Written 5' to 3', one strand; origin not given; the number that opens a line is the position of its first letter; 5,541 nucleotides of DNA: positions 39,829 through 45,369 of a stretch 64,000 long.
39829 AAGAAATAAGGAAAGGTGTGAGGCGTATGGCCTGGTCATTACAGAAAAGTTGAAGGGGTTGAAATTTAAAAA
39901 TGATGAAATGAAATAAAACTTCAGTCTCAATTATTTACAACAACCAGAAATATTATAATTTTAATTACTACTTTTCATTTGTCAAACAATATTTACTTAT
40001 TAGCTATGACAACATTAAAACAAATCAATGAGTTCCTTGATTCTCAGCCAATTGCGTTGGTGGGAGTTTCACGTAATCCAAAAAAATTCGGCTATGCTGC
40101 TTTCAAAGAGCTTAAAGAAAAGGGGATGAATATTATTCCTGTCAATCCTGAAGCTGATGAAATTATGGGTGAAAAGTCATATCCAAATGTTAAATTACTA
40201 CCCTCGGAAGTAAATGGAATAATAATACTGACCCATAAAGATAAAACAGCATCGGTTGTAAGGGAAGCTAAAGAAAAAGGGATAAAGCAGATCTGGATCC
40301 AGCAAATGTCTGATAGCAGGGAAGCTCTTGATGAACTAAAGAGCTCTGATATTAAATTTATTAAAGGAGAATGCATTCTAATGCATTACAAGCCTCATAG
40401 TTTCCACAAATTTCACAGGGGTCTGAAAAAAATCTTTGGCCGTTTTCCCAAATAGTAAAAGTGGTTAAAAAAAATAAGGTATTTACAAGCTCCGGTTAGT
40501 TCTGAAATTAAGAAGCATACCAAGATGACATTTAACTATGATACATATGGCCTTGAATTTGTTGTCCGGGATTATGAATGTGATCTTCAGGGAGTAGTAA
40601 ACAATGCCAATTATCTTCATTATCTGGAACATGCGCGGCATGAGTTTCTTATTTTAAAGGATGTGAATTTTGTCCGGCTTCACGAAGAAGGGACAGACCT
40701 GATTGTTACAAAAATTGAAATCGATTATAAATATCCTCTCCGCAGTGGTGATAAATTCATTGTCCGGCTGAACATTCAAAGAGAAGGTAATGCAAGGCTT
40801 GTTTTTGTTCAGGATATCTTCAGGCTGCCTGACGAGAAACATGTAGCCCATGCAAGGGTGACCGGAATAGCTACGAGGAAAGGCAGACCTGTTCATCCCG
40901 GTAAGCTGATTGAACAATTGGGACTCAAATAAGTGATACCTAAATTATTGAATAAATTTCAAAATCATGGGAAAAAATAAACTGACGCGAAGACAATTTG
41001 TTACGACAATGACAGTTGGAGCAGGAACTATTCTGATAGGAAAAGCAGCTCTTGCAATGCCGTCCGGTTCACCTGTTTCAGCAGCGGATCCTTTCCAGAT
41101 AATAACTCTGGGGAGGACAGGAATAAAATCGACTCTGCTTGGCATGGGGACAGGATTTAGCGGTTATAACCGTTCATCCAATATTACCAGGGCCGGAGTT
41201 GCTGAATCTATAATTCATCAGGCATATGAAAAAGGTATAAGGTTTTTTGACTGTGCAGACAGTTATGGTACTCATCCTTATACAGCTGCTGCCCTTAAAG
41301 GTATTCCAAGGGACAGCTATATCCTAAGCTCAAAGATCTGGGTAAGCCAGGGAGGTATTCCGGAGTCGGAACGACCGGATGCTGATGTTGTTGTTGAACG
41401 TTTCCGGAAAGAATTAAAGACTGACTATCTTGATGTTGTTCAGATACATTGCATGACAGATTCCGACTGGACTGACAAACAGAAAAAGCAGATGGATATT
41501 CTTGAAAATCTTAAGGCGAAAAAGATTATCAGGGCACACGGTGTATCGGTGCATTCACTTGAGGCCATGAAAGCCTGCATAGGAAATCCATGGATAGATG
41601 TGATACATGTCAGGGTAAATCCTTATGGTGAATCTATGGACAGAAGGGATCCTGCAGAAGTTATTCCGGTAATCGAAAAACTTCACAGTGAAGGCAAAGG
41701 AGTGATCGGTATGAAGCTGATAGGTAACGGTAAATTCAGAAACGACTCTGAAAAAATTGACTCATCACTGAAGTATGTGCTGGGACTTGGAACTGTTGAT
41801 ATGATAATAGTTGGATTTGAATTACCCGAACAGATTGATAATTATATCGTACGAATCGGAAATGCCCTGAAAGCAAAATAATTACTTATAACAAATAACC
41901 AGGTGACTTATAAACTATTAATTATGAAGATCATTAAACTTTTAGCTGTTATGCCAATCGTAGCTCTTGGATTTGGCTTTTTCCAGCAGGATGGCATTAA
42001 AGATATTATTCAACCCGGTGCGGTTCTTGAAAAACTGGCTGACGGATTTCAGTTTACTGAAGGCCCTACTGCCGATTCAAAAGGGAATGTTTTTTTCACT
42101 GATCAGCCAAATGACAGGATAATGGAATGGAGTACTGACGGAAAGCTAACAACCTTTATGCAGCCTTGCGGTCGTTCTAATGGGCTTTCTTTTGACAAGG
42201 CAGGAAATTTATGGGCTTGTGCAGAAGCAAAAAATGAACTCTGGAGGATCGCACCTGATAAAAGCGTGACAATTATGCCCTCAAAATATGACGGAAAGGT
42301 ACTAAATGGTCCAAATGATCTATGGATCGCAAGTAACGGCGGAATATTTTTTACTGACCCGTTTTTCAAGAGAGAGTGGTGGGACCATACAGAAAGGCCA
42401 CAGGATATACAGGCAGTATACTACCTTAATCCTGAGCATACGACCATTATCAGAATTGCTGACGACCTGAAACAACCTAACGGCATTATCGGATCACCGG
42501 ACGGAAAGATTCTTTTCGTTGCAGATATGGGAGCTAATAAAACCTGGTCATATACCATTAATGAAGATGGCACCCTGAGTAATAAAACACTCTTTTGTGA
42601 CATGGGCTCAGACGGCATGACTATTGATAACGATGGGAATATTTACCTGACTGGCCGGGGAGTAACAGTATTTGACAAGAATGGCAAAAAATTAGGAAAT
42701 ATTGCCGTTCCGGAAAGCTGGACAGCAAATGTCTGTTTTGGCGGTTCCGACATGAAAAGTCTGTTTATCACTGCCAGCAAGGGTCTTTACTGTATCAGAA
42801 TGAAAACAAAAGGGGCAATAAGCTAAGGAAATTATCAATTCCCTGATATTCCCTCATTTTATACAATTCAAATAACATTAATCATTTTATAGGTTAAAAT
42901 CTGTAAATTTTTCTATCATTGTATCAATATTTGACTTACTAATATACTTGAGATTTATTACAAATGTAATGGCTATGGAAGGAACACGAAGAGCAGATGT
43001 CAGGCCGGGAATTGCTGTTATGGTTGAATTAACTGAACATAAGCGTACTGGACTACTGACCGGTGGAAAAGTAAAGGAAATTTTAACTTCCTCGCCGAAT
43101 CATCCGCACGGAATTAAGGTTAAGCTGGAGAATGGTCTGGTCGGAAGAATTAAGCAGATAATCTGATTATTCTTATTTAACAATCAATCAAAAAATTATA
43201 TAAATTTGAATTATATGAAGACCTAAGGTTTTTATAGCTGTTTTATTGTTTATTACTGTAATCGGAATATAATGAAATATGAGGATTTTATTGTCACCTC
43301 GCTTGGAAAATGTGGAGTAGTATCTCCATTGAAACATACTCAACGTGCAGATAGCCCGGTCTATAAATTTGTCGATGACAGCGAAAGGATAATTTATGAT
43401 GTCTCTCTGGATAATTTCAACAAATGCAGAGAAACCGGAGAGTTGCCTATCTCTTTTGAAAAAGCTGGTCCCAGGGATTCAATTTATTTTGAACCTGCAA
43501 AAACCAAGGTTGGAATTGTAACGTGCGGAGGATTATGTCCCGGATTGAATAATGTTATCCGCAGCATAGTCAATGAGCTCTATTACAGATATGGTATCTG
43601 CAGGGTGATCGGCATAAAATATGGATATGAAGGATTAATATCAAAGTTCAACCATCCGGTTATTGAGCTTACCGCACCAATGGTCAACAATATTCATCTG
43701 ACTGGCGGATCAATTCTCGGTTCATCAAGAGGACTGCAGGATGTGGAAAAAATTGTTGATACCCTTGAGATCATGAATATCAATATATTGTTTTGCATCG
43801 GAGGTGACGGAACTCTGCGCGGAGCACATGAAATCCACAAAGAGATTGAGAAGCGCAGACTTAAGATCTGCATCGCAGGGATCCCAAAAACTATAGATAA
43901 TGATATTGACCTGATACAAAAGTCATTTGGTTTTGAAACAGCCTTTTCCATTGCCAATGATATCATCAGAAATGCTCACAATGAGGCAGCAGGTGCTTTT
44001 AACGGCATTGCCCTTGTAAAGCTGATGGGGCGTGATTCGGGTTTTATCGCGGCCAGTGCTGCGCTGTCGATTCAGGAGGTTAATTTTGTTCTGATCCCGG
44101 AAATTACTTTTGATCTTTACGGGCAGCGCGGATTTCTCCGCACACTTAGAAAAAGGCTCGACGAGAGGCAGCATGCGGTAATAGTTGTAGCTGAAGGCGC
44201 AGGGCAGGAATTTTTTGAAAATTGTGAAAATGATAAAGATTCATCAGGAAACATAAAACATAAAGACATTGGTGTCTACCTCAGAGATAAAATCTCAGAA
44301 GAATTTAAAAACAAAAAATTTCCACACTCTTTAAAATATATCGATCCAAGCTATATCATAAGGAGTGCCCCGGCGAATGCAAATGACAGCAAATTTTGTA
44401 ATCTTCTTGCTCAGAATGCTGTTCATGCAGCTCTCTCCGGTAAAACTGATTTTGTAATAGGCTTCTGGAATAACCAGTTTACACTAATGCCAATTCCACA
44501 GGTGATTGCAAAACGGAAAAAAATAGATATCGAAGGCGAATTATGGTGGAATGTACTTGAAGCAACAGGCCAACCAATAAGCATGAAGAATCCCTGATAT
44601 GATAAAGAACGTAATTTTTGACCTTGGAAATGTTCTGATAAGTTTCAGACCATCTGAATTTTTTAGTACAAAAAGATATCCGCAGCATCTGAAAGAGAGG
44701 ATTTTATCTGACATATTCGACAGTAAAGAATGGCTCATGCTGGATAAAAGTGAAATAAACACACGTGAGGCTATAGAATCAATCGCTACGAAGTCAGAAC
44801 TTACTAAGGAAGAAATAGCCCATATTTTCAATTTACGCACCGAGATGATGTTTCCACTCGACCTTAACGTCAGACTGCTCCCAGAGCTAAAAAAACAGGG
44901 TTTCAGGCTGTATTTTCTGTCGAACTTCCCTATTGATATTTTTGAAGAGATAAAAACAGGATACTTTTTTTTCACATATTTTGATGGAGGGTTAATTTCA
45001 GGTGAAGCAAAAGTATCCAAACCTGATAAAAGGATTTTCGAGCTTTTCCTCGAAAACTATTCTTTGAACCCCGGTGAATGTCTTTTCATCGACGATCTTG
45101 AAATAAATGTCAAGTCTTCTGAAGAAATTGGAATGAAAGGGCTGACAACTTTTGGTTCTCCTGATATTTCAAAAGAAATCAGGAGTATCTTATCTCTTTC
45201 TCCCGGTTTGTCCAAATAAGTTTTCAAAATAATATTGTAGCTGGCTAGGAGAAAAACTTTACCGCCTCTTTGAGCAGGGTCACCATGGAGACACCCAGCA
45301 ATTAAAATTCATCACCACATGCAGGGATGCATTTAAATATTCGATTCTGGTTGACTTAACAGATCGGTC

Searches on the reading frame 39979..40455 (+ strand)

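Call 36: search_protein_families(library=ncbifam, max_evalue=1e-10, proteins=[window:39979-40455:+])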
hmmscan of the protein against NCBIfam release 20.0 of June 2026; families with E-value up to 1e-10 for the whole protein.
window:39979-40455:+ (158 aa): 3 families
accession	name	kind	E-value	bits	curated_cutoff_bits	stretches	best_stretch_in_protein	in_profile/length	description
NF045494.1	AcCoALig_Archglob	equivalog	5.5e-19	68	1200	1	12-108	214-312/665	acetate--CoA ligase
TIGR02717.1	AcCoA-syn-alpha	equivalog_domain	1.6e-16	60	567.15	1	18-107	3-94/447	acetate--CoA ligase alpha subunit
NF045492.1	HydPropCoALig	equivalog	1e-12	47.3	1300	1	12-107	244-341/700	3-hydroxypropionate--CoA ligase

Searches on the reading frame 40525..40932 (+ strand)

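Call 36: search_protein_families(library=ncbifam, max_evalue=1e-10, proteins=[window:40525-40932:+])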
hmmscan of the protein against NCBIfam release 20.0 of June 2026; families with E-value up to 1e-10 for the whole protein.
window:40525-40932:+ (135 aa): 2 families
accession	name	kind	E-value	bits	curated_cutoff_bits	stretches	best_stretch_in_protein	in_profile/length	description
TIGR00051.1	TIGR00051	subfamily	3.5e-21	75.7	68.7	1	17-115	7-106/117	YbgC/FadM family acyl-CoA thioesterase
TIGR02799.1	thio_ybgC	equivalog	3.4e-17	62.9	141.35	1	18-126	11-120/126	tol-pal system-associated acyl-CoA thioesterase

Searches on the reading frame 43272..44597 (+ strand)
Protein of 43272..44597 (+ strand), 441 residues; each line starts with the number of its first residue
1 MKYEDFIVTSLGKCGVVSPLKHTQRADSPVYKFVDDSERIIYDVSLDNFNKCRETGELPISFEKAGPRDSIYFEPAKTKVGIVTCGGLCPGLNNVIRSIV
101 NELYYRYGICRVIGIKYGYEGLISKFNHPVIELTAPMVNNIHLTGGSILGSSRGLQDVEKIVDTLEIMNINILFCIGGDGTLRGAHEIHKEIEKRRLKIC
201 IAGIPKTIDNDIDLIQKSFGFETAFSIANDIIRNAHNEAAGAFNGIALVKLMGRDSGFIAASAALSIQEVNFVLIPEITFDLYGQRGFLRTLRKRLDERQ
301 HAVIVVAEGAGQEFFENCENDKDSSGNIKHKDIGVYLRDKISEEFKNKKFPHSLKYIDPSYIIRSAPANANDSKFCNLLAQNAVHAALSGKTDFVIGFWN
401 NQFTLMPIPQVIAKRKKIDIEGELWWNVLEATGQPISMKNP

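Call 37: search_protein_families(library=pfam, max_evalue=0.000001, proteins=[window:43272-44597:+])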
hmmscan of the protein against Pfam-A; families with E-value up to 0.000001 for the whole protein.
window:43272-44597:+ (441 aa): 1 family
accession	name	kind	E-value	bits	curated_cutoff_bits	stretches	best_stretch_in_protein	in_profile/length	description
PF00365.25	PFK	-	3.5e-61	207.4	30.9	1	79-386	1-276/277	Phosphofructokinase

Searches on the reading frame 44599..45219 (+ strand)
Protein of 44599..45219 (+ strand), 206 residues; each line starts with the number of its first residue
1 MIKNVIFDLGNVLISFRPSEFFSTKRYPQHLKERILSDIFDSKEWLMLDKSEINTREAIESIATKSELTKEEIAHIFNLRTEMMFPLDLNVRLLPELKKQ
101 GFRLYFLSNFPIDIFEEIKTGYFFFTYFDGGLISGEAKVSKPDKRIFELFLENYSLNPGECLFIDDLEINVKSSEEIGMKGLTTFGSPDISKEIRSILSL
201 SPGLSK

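Call 37: search_protein_families(library=pfam, max_evalue=0.000001, proteins=[window:44599-45219:+])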
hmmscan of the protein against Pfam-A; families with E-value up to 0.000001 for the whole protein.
window:44599-45219:+ (206 aa): 2 families
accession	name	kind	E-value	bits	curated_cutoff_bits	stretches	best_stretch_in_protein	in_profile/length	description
PF00702.32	Hydrolase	-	1.3e-10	42.5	26.4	1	2-169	1-182/191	haloacid dehalogenase-like hydrolase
PF13419.12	HAD_2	-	2.9e-07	31.2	23.8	1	32-180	33-174/178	Haloacid dehalogenase-like hydrolase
